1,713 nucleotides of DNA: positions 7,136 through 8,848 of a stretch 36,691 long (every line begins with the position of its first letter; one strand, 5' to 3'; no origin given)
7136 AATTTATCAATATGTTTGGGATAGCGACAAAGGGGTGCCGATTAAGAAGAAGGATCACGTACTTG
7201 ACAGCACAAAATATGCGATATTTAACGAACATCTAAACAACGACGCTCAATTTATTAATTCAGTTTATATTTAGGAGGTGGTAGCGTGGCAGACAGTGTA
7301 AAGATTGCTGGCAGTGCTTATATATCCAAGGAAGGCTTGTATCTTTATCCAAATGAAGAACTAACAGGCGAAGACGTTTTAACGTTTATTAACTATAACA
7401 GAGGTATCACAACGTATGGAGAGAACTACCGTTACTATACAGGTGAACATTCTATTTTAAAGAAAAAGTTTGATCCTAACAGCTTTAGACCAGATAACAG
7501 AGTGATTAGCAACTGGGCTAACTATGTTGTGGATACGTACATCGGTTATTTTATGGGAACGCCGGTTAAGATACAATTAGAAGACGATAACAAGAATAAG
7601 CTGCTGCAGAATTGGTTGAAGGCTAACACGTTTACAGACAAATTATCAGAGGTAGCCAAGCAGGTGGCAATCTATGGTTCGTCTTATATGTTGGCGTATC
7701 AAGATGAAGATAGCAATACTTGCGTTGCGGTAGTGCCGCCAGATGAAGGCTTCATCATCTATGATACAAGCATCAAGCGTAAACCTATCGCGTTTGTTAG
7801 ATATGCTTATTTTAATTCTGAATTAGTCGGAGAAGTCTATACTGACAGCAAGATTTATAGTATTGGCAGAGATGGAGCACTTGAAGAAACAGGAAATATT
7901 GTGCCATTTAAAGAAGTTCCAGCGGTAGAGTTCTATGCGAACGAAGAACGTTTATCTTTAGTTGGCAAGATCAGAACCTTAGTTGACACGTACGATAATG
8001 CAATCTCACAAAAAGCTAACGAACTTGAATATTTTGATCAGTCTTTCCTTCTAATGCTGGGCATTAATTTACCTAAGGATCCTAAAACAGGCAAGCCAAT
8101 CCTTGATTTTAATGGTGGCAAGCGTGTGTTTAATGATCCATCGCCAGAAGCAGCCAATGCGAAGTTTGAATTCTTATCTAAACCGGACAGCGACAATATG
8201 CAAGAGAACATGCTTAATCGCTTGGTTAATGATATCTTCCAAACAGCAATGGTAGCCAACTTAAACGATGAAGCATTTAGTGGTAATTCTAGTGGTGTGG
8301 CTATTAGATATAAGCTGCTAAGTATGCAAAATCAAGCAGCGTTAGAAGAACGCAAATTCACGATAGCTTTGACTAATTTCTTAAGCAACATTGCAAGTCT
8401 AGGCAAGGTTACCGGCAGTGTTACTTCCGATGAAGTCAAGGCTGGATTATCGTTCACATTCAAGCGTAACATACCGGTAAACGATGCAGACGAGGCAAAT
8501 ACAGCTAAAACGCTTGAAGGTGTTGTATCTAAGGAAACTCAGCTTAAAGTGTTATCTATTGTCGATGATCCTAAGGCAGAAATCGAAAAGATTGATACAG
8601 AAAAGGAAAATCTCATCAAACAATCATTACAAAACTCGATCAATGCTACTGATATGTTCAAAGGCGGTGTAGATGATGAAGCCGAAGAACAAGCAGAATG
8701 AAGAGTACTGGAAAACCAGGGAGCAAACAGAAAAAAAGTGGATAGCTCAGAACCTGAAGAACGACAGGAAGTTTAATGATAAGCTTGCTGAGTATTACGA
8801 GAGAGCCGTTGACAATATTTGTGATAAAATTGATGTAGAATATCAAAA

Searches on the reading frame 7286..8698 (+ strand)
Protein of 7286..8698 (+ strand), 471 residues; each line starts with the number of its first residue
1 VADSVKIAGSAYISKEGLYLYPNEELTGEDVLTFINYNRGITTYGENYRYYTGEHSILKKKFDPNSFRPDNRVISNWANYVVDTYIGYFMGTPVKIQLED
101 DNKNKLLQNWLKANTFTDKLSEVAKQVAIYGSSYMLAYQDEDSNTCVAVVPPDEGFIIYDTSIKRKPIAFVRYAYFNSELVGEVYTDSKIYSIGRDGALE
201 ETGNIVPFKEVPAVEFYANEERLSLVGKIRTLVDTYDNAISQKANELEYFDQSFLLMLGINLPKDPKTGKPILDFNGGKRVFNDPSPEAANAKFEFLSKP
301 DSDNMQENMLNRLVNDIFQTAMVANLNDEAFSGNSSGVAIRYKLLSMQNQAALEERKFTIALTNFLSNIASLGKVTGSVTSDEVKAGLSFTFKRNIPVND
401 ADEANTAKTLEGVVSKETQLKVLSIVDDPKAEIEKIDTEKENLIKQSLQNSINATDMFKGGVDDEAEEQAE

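Call 25: search_dna_similar(query=window:7286-8698:+, collection=phages, mode=protein, max_rows=15)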
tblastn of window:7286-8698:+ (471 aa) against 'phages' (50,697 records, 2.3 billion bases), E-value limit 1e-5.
Records with a match: 866; places in all: 868; records where one place covers at least 80% of the query: 788.
Best place of each record, by identity: <60% 866.
By first word of the organism name: Streptococcus 277; Staphylococcus 227; Enterococcus 102; Clostridium 47; Bacillus 45; Lactobacillus 40; Lactococcus 35; Listeria 16; Brevibacillus 11; Bacteriophage 8; and 23 more.
By host as written in the record: - 81; Staphylococcus aureus 73; Streptococcus thermophilus 68; Enterococcus faecalis 38; Clostridium sporogenes ATCC-15579 30; Staphylococcus pseudintermedius 15; Lactococcus lactis 14; Staphylococcus epidermidis 13; and 322 more.
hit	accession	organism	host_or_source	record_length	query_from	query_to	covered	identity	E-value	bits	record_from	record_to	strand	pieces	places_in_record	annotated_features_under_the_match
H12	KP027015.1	Lactobacillus phage LfeSau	Lactobacillus fermentum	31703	18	470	96%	44.3%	5e-113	372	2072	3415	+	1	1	portal protein | head morphogenesis protein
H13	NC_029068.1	Lactobacillus phage LfeSau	Lactobacillus fermentum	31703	18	470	96%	44.3%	5e-113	372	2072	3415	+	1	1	portal protein | minor head protein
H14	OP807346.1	Lacticaseibacillus phage R9.1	Lacticaseibacillus casei LMG 23550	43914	5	459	97%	42.9%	2e-108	358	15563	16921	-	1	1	hypothetical protein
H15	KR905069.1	Lactobacillus phage iLp84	Lactobacillus paracasei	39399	5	459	97%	42.7%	6e-109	360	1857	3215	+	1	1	portal protein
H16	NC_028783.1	Lactobacillus phage iLp84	Lactobacillus paracasei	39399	5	459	97%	42.7%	6e-109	360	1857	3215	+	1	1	portal protein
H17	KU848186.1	Lactobacillus phage PLE3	Lactobacillus casei BL23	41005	5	459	97%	42.7%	6e-109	360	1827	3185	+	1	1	portal protein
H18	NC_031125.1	Lactobacillus phage PLE3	Lactobacillus casei BL23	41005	5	459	97%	42.7%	6e-109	360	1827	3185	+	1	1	portal protein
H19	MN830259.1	Lactobacillus phage JNU_P10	Lactobacillus paracasei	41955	5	459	97%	42.5%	8e-108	357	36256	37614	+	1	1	portal protein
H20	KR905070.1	Lactobacillus phage iLp1308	Lactobacillus paracasei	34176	5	459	97%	42.3%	1e-107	356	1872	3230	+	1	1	portal protein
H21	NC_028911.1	Lactobacillus phage iLp1308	Lactobacillus paracasei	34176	5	459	97%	42.3%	1e-107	356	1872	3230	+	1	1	portal protein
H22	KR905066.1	Lactobacillus phage CL1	Lactobacillus paracasei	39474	5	459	97%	42.3%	1e-107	356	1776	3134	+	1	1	portal protein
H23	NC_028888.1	Lactobacillus phage CL1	Lactobacillus paracasei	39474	5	459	97%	42.3%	1e-107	356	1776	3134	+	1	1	portal protein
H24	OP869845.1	Lacticaseibacillus phage R10.1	Lacticaseibacillus rhamnosus LMG 25881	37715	5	459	97%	42.3%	1e-107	356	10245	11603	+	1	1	hypothetical protein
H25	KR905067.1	Lactobacillus phage CL2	Lactobacillus paracasei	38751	5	459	97%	42.3%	1e-107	356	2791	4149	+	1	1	portal protein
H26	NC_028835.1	Lactobacillus phage CL2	Lactobacillus paracasei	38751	5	459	97%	42.3%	1e-107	356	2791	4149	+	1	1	portal protein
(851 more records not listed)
